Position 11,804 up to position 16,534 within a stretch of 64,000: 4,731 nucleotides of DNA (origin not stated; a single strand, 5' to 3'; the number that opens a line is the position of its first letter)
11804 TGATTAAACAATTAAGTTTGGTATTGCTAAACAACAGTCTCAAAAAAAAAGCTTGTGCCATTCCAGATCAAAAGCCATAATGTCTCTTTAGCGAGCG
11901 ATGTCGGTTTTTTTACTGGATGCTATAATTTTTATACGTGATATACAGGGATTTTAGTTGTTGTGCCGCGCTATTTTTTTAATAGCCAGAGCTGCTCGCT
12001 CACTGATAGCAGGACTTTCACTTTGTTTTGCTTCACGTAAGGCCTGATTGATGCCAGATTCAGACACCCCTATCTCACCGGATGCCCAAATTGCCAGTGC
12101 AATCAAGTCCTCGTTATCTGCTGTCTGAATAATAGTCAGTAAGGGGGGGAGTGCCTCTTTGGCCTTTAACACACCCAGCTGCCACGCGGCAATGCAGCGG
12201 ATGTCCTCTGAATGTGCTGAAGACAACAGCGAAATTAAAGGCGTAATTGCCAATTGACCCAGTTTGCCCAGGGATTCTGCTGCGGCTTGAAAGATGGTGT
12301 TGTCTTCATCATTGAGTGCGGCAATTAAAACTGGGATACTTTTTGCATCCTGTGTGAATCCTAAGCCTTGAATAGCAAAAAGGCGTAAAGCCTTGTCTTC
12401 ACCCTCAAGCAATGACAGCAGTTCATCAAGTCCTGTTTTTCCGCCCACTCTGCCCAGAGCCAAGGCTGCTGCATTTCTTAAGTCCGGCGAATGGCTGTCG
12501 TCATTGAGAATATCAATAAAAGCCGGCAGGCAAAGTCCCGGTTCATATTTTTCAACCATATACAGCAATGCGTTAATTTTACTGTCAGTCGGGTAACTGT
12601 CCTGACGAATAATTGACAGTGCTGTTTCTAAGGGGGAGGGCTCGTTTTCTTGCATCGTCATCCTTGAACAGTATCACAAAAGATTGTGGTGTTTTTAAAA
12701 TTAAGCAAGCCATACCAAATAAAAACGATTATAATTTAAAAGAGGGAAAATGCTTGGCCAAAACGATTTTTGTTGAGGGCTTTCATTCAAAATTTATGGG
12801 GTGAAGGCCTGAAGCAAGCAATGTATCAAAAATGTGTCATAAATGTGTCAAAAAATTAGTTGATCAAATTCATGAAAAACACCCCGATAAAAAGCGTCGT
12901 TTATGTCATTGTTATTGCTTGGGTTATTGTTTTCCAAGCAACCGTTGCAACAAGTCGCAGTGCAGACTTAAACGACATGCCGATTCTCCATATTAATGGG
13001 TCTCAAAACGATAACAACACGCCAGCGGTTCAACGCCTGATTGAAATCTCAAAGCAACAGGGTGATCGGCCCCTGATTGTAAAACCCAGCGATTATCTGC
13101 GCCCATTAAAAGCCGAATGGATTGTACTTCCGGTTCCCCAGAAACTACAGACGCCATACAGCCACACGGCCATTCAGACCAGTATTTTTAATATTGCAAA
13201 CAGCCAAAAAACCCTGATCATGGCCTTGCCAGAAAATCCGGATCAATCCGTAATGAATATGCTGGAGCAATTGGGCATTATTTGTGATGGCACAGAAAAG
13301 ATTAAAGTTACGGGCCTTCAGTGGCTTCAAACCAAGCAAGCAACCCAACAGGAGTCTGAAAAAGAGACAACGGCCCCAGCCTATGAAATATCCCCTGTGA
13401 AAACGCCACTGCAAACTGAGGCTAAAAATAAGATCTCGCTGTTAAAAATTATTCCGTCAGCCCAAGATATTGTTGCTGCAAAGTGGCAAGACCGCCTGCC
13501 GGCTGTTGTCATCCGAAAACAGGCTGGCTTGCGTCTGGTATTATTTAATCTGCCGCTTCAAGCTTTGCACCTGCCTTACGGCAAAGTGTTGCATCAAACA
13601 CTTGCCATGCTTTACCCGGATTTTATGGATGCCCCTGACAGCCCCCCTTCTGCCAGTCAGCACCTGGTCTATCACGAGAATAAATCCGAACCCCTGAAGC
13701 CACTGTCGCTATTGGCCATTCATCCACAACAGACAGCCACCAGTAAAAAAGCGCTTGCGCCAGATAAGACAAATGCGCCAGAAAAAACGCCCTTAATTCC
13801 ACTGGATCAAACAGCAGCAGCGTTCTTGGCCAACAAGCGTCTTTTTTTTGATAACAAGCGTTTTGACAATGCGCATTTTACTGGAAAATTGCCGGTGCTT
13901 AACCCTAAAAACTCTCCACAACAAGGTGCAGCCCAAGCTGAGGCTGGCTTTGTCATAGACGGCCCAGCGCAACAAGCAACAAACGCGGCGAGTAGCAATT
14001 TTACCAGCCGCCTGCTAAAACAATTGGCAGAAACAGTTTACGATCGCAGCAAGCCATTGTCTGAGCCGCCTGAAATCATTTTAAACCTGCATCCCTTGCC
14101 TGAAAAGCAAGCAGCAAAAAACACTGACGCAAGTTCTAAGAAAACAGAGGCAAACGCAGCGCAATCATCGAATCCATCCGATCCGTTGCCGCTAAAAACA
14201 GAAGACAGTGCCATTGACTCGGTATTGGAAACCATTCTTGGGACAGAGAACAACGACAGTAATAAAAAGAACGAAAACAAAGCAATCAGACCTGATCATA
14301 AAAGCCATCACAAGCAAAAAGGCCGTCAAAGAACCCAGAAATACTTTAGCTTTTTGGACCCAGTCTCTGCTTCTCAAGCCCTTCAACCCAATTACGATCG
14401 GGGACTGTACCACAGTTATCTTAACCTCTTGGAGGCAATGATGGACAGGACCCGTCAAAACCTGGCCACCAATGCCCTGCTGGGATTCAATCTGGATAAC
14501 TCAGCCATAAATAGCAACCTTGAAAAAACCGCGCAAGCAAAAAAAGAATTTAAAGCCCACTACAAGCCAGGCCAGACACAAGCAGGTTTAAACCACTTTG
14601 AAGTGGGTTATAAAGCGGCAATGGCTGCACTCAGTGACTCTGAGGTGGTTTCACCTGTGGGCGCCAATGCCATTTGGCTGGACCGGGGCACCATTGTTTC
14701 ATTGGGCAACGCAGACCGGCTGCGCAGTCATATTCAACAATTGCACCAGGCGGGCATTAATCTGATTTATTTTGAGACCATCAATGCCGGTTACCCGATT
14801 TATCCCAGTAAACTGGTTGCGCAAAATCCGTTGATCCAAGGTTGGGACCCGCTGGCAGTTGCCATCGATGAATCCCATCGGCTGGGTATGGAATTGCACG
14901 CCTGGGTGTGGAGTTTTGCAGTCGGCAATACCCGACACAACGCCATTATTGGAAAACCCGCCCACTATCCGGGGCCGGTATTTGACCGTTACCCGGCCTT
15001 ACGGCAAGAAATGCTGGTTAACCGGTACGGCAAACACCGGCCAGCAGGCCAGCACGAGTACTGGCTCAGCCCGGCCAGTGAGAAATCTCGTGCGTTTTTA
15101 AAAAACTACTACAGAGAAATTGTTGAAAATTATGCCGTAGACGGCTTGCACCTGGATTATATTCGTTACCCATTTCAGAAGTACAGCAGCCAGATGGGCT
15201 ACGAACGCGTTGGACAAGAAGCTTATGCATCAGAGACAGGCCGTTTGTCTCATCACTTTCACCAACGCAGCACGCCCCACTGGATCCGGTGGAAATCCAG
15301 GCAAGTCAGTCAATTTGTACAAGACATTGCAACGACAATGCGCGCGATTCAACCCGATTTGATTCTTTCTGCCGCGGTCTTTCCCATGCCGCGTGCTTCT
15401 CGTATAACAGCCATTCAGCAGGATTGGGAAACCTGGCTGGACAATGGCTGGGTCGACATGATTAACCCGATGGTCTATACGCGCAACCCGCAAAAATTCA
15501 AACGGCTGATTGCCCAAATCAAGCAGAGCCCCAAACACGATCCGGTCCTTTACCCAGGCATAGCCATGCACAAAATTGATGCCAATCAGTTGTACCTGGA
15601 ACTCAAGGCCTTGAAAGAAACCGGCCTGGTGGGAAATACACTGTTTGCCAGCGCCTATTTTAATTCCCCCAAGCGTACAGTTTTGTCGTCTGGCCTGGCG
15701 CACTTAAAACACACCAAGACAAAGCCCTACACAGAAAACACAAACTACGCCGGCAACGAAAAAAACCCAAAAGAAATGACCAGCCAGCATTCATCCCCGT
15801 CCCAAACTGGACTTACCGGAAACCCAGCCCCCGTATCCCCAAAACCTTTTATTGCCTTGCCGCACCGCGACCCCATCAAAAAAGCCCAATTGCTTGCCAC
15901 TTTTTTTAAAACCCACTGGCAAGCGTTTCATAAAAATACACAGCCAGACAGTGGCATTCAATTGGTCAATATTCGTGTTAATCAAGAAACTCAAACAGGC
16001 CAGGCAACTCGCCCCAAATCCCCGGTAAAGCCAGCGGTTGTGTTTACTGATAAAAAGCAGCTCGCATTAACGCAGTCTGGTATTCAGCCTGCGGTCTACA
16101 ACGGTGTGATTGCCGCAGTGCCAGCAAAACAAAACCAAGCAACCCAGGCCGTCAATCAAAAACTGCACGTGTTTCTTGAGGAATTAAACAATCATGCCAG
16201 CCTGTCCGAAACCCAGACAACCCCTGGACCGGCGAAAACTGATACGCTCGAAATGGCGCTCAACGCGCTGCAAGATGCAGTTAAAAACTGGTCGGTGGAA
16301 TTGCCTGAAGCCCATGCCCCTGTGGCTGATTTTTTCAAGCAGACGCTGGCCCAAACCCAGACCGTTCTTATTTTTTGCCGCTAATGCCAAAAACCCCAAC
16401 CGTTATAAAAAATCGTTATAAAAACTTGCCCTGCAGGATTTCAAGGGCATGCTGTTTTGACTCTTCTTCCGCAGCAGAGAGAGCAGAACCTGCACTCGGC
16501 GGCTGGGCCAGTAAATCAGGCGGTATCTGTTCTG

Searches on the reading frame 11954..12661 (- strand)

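Call 19: search_protein_families(library=pfam, proteins=[window:11954-12661:-], max_evalue=0.01)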
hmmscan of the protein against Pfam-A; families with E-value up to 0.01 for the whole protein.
window:11954-12661:- (235 aa): 5 families
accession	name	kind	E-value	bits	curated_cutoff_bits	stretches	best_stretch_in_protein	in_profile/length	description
PF13646.12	HEAT_2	-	2.4e-26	92.3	27.7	3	79-155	2-80/88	HEAT repeats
PF02985.28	HEAT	-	8.2e-13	47.8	23.5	1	109-136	2-29/31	HEAT repeat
PF03130.22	HEAT_PBS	-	1e-12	47.6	20.9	0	154-177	1-24/27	PBS lyase HEAT-like repeat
PF00514.29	Arm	-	1.3e-06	28.7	20.6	0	138-160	13-34/41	Armadillo/beta-catenin-like repeat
PF13513.12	HEAT_EZ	-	7.4e-06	26.8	27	0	45-72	30-55/55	HEAT-like repeat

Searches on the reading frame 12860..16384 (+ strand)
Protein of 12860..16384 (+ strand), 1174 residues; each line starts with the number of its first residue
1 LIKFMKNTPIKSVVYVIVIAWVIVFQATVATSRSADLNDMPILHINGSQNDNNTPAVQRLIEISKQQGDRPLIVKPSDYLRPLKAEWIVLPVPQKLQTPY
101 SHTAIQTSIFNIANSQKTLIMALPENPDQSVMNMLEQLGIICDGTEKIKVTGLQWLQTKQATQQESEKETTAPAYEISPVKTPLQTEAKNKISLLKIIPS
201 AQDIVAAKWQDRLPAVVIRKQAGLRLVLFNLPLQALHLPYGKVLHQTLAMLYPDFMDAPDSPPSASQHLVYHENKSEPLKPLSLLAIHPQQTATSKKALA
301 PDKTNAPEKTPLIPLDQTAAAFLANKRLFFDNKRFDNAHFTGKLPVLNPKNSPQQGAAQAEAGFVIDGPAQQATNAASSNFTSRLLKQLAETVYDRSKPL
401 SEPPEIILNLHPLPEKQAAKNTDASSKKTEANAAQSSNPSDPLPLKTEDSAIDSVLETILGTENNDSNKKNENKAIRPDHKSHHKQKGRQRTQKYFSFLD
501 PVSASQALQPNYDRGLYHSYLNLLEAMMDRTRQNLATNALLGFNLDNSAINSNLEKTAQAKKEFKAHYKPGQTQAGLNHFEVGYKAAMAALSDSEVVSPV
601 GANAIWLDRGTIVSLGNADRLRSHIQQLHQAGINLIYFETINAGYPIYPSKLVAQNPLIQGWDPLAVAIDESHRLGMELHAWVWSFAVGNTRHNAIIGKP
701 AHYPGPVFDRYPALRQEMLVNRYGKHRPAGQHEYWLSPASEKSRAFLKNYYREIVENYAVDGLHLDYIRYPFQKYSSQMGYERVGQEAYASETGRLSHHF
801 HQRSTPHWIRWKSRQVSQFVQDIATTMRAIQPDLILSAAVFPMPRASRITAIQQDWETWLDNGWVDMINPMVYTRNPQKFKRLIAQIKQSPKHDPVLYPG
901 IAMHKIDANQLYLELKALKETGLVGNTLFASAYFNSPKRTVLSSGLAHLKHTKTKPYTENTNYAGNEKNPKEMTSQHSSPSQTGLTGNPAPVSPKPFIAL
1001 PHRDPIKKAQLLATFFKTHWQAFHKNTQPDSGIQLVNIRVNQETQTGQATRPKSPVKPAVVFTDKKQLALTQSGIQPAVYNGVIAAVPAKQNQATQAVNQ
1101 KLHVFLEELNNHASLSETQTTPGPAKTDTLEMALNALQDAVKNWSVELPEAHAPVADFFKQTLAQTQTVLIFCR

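Call 19: search_protein_families(library=pfam, proteins=[window:12860-16384:+], max_evalue=0.01)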
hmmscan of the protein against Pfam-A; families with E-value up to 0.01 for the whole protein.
window:12860-16384:+ (1174 aa): 4 families
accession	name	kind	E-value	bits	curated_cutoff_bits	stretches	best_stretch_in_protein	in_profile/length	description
PF02638.21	GHL10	-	1.8e-32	113.2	27.9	1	604-907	4-300/311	Glycosyl hydrolase-like 10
PF13200.12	DUF4015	-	4e-07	29.9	27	1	723-893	102-242/313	Putative glycosyl hydrolase domain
PF00704.34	Glyco_hydro_18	-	0.0009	19.4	29.6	1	739-876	85-185/317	Glycosyl hydrolases family 18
PF14883.12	GHL13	-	0.0016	18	27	1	725-845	109-228/324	Hypothetical glycosyl hydrolase family 13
